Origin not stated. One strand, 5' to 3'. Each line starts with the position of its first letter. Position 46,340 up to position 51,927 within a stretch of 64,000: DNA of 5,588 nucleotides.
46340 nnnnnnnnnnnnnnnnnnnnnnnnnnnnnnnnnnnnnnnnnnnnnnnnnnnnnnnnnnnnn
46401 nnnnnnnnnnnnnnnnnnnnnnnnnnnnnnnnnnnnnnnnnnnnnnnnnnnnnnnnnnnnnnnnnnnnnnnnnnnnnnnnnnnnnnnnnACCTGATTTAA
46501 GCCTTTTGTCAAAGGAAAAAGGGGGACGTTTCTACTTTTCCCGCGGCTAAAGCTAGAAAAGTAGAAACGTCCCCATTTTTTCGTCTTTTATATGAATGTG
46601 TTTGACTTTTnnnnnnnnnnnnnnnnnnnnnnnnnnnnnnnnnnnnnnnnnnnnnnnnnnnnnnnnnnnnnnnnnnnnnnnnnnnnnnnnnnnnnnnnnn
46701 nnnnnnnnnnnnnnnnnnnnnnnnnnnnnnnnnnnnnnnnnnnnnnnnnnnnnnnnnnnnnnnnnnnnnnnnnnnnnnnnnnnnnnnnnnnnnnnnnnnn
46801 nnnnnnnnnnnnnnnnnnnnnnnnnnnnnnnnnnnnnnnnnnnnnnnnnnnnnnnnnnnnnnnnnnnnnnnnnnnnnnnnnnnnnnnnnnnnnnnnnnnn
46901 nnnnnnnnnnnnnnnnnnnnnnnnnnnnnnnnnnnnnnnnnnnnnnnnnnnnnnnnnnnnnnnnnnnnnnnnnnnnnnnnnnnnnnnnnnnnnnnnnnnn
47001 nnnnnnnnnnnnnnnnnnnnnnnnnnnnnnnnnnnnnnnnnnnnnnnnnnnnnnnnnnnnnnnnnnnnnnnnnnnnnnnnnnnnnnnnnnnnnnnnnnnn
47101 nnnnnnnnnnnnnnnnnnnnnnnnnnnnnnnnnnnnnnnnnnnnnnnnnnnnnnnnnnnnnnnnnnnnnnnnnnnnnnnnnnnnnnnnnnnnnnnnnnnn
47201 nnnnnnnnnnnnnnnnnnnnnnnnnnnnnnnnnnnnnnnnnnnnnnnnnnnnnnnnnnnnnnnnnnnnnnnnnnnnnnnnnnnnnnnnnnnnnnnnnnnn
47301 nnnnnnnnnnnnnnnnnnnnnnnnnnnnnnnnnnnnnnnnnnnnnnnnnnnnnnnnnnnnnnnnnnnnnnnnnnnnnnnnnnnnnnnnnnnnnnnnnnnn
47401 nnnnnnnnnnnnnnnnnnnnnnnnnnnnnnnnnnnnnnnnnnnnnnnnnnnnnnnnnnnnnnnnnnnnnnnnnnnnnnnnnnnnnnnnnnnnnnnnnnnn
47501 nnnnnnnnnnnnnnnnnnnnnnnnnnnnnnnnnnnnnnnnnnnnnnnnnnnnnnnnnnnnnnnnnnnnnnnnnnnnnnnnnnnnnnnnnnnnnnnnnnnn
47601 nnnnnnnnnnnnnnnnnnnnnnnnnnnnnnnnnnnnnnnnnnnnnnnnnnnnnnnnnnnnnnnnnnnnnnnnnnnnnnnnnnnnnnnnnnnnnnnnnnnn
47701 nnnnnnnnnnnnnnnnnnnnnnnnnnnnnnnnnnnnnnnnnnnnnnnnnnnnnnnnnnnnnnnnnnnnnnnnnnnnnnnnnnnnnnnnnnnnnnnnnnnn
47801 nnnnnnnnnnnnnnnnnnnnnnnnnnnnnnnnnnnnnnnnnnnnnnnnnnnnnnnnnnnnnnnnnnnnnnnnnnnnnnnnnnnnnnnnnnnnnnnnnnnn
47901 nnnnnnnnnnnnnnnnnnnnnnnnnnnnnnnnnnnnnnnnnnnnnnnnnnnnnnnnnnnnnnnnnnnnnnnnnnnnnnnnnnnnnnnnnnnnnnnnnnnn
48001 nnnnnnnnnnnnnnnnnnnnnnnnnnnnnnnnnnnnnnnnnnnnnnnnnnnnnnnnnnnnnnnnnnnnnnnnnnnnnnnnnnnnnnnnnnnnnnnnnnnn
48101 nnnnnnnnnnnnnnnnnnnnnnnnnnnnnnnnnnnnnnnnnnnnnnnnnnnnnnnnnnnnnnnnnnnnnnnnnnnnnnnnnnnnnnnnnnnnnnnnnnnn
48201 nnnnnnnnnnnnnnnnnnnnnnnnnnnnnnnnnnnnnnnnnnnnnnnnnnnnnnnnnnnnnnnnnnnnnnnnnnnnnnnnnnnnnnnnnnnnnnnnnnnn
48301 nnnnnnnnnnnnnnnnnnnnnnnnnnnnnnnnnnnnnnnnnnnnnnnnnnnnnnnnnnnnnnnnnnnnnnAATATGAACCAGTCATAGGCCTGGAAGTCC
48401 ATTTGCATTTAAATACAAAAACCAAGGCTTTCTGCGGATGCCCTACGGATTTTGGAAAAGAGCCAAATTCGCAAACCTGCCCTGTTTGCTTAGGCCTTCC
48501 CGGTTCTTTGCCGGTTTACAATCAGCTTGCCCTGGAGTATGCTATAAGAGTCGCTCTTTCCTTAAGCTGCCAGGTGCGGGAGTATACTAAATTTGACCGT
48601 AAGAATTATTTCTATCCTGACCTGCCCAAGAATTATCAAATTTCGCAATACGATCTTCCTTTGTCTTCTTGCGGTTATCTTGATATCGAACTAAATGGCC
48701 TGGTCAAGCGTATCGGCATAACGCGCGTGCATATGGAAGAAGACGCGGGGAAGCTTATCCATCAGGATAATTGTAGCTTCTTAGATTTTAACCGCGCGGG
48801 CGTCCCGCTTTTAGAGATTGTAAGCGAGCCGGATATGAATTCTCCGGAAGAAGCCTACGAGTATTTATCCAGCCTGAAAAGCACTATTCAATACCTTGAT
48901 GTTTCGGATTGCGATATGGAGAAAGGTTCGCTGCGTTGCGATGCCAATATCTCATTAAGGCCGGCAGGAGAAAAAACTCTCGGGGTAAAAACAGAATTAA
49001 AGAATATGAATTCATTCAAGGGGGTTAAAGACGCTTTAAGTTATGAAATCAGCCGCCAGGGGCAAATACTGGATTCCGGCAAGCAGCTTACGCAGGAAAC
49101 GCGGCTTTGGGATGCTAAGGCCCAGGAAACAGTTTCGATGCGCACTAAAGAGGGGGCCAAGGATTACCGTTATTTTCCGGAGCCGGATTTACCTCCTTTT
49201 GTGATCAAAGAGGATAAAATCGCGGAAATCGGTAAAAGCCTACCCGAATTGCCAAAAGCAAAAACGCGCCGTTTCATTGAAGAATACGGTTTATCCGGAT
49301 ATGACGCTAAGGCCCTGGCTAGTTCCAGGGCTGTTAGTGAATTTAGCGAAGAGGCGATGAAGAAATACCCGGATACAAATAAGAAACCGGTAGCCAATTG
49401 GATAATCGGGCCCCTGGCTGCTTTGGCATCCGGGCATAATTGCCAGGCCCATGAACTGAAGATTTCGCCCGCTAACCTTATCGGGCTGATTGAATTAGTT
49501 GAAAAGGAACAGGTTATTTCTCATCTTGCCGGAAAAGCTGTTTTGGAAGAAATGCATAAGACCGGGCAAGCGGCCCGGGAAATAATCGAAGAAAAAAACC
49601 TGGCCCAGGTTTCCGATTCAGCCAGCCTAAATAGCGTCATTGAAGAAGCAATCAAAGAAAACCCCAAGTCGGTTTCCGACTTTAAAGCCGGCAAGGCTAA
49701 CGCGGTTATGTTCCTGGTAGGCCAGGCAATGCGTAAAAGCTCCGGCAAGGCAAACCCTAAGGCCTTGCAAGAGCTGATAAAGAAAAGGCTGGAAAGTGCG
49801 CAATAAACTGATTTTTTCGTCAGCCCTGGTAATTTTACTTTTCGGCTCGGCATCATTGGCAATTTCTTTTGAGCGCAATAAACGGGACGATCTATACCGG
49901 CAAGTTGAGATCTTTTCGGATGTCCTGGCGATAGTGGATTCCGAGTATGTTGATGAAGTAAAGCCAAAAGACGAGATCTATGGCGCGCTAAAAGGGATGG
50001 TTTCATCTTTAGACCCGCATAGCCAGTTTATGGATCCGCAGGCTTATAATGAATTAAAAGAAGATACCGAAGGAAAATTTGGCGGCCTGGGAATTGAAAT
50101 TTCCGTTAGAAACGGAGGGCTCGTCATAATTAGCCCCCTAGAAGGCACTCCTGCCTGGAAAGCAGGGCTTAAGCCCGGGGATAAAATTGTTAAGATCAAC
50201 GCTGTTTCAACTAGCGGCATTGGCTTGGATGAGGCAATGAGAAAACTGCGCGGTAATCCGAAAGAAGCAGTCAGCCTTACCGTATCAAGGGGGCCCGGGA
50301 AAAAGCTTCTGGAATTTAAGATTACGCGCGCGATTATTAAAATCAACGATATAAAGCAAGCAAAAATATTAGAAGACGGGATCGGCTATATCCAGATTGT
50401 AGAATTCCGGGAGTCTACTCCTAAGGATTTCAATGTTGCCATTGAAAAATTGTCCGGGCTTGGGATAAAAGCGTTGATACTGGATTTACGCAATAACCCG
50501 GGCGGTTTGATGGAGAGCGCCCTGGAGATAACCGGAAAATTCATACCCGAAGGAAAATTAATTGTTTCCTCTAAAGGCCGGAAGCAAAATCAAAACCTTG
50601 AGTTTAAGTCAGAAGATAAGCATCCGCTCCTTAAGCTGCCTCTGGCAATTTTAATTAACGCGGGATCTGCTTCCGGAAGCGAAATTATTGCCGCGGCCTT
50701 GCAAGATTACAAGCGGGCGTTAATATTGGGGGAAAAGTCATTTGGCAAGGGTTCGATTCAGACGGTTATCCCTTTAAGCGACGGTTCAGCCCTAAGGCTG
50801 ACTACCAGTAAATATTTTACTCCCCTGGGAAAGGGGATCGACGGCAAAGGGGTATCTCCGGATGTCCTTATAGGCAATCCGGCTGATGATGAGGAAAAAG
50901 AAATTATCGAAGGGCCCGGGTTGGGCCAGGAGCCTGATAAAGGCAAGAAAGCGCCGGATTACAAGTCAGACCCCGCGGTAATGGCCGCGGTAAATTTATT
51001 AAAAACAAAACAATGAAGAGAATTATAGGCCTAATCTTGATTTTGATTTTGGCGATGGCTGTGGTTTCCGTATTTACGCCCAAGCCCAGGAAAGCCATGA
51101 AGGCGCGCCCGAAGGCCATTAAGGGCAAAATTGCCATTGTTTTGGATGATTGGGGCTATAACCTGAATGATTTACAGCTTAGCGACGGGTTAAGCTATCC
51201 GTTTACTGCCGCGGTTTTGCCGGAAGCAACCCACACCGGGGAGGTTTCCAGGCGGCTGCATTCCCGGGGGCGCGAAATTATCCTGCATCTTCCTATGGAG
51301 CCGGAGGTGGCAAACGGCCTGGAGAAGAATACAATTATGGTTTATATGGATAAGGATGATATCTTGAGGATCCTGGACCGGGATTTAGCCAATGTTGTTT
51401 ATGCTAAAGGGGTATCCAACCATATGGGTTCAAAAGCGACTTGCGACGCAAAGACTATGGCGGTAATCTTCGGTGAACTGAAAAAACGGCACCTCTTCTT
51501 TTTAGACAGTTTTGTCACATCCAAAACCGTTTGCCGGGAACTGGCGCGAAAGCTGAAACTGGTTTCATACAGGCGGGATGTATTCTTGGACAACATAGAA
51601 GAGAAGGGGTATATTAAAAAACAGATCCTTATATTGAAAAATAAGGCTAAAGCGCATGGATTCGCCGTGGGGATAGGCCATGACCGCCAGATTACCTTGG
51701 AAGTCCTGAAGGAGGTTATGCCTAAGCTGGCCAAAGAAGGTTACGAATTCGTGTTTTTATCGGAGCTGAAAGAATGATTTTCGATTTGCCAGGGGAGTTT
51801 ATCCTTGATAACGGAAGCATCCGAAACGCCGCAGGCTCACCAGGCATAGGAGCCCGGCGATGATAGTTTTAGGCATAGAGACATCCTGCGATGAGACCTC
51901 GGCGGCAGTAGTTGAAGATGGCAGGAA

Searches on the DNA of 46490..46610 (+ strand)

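Call 64: search_dna_similar(query=window:46511-46588:+, collection=plasmids, mode=distant, max_evalue=0.01, max_rows=10)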
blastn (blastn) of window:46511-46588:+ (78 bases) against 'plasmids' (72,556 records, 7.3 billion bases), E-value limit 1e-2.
No match.

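Call 65: search_dna_similar(query=window:46511-46588:+, collection=phages, mode=distant, max_evalue=0.01, max_rows=10)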
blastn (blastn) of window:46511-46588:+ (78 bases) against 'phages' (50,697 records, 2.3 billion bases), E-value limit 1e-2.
No match.

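Call 66: search_rna_families(source=window, start=46490, end=46610, threshold=evalue, max_evalue=1)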
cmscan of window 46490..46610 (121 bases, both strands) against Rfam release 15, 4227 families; matches with E-value up to 1: 26.
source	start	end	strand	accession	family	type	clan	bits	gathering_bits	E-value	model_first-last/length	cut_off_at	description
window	46514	46582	-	RF00984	mir-576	Gene; miRNA;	-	34.5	99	2e-06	1-90/90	no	mir-576 microRNA precursor family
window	46514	46582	+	RF04291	mir-368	Gene; miRNA;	CL00149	28.7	58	0.0003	1-72/72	no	mir-368 microRNA precursor family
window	46519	46579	+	RF03697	mir-722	Gene; miRNA;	-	26.9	81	0.0011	1-67/67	no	mir-722 microRNA precursor family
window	46502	46597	+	RF04125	MIR9408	Gene; miRNA;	-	26.4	90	0.0012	1-117/117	no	MIR9408 microRNA precursor family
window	46519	46577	+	RF03861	mir-4484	Gene; miRNA;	-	25.9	90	0.0051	1-89/89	no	mir-4484 microRNA precursor family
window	46506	46610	-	RF01579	RUF2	Gene; sRNA;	-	24.6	90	0.049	63-154/154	5'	Plasmodium RNA of unknown function RUF2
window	46519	46582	-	RF04342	Plastid-psbA-1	Cis-reg;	CL00153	22.6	54.3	0.34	56-114/114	no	Plastid-psbA-1 3UTR RNA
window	46514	46582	-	RF04134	MIR7504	Gene; miRNA;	-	22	83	0.055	1-124/124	no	MIR7504 microRNA precursor family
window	46508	46586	+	RF00659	mir-365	Gene; miRNA;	-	21.6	62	0.017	1-86/86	no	mir-365 microRNA precursor family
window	46516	46580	+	RF03483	MIR319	Gene; miRNA;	-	20.4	54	0.024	1-92/92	no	MIR319 microRNA precursor family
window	46515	46593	-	RF04339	Plastid-psbJ-3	Cis-reg;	CL00152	20.3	61.7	0.14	44-125/125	no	Plastid-psbJ-3 3UTR RNA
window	46510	46589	+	RF03360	mir-3156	Gene; miRNA;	-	20.1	76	0.063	1-77/77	no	mir-3156 microRNA precursor family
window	46511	46586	-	RF04133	MIR2646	Gene; miRNA;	-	19.2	245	0.016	79-178/256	no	MIR2646 microRNA precursor family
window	46521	46576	+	RF00845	MIR158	Gene; miRNA;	-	19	67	0.15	1-100/100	no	MIR158 microRNA precursor family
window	46511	46610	-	RF02316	TtnuHACA9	Gene; snRNA; snoRNA; HACA-box;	-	19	100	0.39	40-135/135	5'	Tetrahymena snoRNA TtnuHACA9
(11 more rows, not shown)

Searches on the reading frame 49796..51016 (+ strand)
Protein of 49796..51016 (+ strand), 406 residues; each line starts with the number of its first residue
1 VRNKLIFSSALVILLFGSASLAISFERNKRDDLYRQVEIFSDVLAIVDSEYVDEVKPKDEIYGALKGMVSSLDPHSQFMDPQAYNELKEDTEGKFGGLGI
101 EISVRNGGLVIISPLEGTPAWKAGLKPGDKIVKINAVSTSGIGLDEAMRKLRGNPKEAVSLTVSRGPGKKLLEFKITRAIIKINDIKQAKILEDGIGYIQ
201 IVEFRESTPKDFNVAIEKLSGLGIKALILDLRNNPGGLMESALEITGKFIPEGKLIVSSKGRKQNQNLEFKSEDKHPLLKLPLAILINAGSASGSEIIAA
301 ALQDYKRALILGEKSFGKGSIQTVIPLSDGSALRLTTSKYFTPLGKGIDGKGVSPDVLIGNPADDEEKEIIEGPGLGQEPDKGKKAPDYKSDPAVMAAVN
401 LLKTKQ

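Call 74: search_protein_families(library=pfam, proteins=[window:49796-51016:+], max_evalue=0.00001)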
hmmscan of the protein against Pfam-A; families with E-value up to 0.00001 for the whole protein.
window:49796-51016:+ (406 aa): 5 families
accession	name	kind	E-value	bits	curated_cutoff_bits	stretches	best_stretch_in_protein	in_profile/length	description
PF03572.23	Peptidase_S41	-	5.3e-52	176.2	24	1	196-358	2-164/165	Peptidase family S41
PF00595.29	PDZ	-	8.4e-12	45.7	23.2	1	94-163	8-80/81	PDZ domain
PF17820.7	PDZ_6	-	1.8e-11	44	27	1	111-165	2-54/54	PDZ domain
PF13180.12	PDZ_2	-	1.9e-09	38.1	27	1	96-173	1-77/80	PDZ domain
PF22694.1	CtpB_N-like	-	4.7e-07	30.6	27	1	34-81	35-83/85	Activating protease CtpB N-terminal domain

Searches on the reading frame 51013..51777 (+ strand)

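Call 74: search_protein_families(library=pfam, proteins=[window:51013-51777:+], max_evalue=0.00001)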
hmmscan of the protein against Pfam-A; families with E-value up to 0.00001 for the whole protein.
window:51013-51777:+ (254 aa): 1 family
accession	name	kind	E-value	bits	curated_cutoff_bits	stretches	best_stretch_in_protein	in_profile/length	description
PF04748.18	Polysacc_deac_2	-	1.2e-64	217.8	27.5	1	42-252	1-211/212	Divergent polysaccharide deacetylase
